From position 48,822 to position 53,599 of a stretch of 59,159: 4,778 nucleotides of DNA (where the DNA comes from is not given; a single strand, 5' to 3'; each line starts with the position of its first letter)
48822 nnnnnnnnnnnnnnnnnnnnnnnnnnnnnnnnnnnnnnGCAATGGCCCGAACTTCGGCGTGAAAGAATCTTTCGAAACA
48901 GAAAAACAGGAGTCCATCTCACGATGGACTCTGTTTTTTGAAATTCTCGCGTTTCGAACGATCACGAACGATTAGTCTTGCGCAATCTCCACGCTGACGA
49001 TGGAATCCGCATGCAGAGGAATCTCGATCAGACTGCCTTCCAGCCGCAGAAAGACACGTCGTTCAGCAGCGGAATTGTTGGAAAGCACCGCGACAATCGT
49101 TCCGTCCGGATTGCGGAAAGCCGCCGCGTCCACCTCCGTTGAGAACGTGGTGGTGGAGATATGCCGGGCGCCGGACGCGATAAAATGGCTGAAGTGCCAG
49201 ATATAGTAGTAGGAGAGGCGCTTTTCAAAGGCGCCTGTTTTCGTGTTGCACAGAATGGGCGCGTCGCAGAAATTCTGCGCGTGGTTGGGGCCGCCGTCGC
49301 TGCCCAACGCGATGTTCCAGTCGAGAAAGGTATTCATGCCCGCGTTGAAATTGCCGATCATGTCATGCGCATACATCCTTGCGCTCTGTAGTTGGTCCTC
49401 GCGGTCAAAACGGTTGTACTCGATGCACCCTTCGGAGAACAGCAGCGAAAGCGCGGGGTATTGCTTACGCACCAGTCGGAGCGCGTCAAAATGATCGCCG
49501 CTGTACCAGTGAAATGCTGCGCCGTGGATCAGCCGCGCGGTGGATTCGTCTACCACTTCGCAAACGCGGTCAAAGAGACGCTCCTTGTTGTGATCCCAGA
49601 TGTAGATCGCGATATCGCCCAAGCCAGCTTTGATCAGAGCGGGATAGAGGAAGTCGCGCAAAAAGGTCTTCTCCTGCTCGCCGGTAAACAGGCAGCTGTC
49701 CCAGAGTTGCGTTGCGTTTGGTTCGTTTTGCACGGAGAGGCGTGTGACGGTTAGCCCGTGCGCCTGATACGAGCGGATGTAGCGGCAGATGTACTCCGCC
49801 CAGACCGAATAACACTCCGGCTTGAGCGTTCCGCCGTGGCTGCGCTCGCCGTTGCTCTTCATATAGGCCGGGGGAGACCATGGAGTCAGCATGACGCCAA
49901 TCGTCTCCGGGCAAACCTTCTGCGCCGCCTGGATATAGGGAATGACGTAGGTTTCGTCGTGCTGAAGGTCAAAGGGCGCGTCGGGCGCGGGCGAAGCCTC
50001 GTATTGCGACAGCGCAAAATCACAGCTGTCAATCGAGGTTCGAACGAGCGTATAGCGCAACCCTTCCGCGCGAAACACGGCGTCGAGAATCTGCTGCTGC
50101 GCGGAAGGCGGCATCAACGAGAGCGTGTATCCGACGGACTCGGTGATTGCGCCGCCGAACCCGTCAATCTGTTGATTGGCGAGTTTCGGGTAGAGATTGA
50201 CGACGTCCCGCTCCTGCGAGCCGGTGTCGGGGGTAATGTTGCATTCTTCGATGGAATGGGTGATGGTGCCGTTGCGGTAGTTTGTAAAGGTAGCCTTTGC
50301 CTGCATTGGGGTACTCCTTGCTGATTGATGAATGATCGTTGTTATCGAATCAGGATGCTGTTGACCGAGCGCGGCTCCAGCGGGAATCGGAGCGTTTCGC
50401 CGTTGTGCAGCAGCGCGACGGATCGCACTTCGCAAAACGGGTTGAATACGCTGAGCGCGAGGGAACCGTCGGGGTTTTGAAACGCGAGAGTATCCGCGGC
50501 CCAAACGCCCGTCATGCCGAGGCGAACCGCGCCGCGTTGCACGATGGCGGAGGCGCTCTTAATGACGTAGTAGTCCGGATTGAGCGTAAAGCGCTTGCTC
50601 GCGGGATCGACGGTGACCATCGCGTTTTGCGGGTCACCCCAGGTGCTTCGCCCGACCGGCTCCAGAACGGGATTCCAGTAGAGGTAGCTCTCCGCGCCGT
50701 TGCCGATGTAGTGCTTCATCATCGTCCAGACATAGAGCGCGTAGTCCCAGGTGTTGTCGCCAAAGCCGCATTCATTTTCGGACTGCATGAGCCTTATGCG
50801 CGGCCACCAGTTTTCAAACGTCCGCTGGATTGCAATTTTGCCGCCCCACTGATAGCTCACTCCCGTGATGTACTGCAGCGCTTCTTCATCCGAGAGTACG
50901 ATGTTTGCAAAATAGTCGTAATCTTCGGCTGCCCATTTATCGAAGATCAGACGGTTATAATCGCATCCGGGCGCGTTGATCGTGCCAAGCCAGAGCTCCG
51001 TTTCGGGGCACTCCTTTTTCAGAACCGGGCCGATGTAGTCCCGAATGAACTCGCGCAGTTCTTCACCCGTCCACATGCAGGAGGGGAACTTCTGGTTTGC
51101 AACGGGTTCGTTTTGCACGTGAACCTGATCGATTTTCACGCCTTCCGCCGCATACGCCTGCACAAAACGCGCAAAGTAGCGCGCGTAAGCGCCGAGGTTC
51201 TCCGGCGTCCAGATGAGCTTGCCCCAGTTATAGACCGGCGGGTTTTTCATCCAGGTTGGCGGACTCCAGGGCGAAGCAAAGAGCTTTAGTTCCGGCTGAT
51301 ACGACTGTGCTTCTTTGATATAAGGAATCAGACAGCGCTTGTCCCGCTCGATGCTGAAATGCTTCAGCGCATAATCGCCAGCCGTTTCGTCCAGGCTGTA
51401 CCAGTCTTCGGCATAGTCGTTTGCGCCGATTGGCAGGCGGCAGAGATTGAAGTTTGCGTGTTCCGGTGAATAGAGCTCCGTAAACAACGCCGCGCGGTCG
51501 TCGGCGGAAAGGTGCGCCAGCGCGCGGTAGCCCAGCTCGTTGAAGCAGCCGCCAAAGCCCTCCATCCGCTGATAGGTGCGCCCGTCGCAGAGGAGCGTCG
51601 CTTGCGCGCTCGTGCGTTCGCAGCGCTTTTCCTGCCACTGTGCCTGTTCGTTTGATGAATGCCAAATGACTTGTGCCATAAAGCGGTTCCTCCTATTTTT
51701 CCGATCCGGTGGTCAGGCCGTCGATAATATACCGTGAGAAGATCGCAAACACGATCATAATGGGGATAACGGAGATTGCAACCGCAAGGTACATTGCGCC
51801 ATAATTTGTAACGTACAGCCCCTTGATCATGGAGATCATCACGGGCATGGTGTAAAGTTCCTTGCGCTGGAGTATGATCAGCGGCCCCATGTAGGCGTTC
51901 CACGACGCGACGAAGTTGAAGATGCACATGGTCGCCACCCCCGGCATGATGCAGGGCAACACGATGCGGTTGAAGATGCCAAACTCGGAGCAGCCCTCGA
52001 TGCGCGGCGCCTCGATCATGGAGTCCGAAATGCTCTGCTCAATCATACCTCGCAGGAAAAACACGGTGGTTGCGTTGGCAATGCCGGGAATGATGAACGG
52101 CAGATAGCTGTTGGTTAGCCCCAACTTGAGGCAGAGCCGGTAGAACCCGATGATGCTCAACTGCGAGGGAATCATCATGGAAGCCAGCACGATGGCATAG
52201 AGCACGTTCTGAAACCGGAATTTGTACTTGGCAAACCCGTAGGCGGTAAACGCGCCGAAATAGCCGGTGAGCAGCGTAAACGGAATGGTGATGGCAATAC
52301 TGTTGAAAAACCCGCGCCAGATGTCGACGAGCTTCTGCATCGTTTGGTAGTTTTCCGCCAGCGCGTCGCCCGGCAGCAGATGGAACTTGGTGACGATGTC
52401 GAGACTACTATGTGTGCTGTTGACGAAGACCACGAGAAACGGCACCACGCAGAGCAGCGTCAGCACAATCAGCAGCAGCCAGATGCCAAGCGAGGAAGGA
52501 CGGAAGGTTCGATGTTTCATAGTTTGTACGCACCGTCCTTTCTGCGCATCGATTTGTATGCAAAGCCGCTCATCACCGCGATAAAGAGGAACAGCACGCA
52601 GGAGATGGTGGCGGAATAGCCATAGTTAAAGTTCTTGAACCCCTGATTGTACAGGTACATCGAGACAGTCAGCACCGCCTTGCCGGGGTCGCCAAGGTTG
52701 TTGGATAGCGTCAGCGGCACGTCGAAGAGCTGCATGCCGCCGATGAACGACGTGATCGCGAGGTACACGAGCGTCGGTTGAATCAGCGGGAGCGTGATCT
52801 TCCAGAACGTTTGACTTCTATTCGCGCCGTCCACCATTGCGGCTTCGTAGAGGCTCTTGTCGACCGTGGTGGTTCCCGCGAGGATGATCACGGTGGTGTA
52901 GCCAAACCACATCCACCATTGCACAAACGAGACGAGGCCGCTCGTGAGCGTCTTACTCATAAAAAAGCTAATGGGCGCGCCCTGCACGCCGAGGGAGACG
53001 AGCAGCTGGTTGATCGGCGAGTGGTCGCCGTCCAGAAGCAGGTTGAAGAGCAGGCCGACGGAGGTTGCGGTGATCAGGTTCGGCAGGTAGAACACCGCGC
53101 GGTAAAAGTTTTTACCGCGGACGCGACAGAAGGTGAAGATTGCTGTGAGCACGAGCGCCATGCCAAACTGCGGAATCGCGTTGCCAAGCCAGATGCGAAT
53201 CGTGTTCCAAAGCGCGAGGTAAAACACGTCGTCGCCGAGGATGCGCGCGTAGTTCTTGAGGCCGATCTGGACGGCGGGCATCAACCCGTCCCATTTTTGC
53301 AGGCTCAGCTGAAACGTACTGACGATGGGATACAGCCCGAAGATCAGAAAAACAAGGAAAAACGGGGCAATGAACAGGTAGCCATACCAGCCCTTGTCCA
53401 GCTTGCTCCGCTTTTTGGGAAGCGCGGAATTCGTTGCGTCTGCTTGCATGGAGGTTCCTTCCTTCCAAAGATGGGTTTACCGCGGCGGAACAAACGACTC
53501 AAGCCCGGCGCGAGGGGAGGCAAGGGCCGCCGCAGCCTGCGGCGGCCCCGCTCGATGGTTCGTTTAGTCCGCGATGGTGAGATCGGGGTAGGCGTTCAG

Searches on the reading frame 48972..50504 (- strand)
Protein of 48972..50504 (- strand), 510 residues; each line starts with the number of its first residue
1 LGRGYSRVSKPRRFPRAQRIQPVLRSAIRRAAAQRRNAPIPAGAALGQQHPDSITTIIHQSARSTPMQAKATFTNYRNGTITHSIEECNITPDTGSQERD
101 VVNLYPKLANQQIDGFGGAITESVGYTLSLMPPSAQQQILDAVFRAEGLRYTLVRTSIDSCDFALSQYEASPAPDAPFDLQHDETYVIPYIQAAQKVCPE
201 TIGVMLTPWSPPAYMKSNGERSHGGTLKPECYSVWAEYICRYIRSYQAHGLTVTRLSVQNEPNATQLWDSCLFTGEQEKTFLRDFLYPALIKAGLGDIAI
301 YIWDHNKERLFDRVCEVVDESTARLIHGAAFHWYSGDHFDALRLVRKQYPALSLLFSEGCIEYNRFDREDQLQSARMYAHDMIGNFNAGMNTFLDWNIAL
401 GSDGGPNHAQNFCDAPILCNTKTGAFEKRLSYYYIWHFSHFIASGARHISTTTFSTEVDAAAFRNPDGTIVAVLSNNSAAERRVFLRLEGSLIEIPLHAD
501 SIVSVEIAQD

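Call 4: search_protein_families(library=pfam, proteins=[window:48972-50504:-])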
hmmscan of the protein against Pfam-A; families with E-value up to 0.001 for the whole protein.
window:48972-50504:- (510 aa): 2 families
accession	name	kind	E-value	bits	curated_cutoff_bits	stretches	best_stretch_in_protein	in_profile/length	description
PF02055.22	Glyco_hydro_30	-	7.9e-53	180.1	23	1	113-442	1-348/348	Glycosyl hydrolase family 30 TIM-barrel domain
PF17189.10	Glyco_hydro_30C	-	1.1e-10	41.9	22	1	445-505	1-65/65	Glycosyl hydrolase family 30 beta sandwich domain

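Call 56: search_protein_families(library=ncbifam, max_evalue=0.001, proteins=[window:48972-50504:-])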
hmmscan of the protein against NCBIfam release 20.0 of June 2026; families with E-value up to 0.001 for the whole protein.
window:48972-50504:- (510 aa): 2 families
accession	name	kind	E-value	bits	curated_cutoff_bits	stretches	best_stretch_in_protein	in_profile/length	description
NF053856.1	Nd1_6BtaGucnBT3312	equivalog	1.1e-60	205.6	700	1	71-505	31-481/483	endo-1,6-beta-glucanase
NF052681.1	EndoxylXynCBac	equivalog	2.4e-10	40.2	650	1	191-283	71-164/395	glucuronoarabinoxylan endo-1,4-beta-xylanase XynC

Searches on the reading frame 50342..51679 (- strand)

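Call 4: search_protein_families(library=pfam, proteins=[window:50342-51679:-])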
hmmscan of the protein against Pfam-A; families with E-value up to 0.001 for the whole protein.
window:50342-51679:- (445 aa): 3 families
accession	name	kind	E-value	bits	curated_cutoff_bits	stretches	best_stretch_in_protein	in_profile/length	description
PF02055.22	Glyco_hydro_30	-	2.5e-41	142.3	23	1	40-377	2-345/348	Glycosyl hydrolase family 30 TIM-barrel domain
PF17189.10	Glyco_hydro_30C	-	1.1e-05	25.9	22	1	383-441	1-64/65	Glycosyl hydrolase family 30 beta sandwich domain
PF02057.21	Glyco_hydro_59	-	0.00088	19.1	27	0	121-374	80-290/294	Glycosyl hydrolase family 59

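Call 56: search_protein_families(library=ncbifam, max_evalue=0.001, proteins=[window:50342-51679:-])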
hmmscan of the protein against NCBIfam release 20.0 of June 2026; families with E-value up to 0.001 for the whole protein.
window:50342-51679:- (445 aa): 2 families
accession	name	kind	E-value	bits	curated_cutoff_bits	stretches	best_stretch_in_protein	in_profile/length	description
NF053856.1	Nd1_6BtaGucnBT3312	equivalog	4.1e-52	177.4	700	1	20-442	53-481/483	endo-1,6-beta-glucanase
NF052681.1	EndoxylXynCBac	equivalog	1.8e-09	37.3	650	1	132-220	83-171/395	glucuronoarabinoxylan endo-1,4-beta-xylanase XynC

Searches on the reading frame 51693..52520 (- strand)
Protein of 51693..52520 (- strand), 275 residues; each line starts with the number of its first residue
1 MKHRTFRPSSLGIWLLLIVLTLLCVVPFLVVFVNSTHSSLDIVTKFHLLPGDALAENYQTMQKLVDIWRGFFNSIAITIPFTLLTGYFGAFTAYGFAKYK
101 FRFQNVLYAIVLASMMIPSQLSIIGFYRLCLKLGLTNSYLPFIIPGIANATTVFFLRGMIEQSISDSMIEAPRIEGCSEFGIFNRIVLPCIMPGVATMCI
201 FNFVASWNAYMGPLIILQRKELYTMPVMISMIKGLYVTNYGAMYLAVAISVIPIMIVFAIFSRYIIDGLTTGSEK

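Call 4: search_protein_families(library=pfam, proteins=[window:51693-52520:-])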
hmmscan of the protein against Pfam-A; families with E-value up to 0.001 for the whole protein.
window:51693-52520:- (275 aa): 1 family
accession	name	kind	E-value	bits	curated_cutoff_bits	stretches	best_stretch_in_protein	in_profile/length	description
PF00528.27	BPD_transp_1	-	4.9e-16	59.4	26.4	1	88-265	4-178/184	Binding-protein-dependent transport system inner membrane component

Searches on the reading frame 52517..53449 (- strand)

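Call 4: search_protein_families(library=pfam, proteins=[window:52517-53449:-])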
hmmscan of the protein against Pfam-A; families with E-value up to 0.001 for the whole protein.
window:52517-53449:- (310 aa): 1 family
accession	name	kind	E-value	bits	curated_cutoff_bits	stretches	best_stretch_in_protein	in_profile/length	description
PF00528.27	BPD_transp_1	-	2.5e-14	53.8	26.4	1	86-298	24-176/184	Binding-protein-dependent transport system inner membrane component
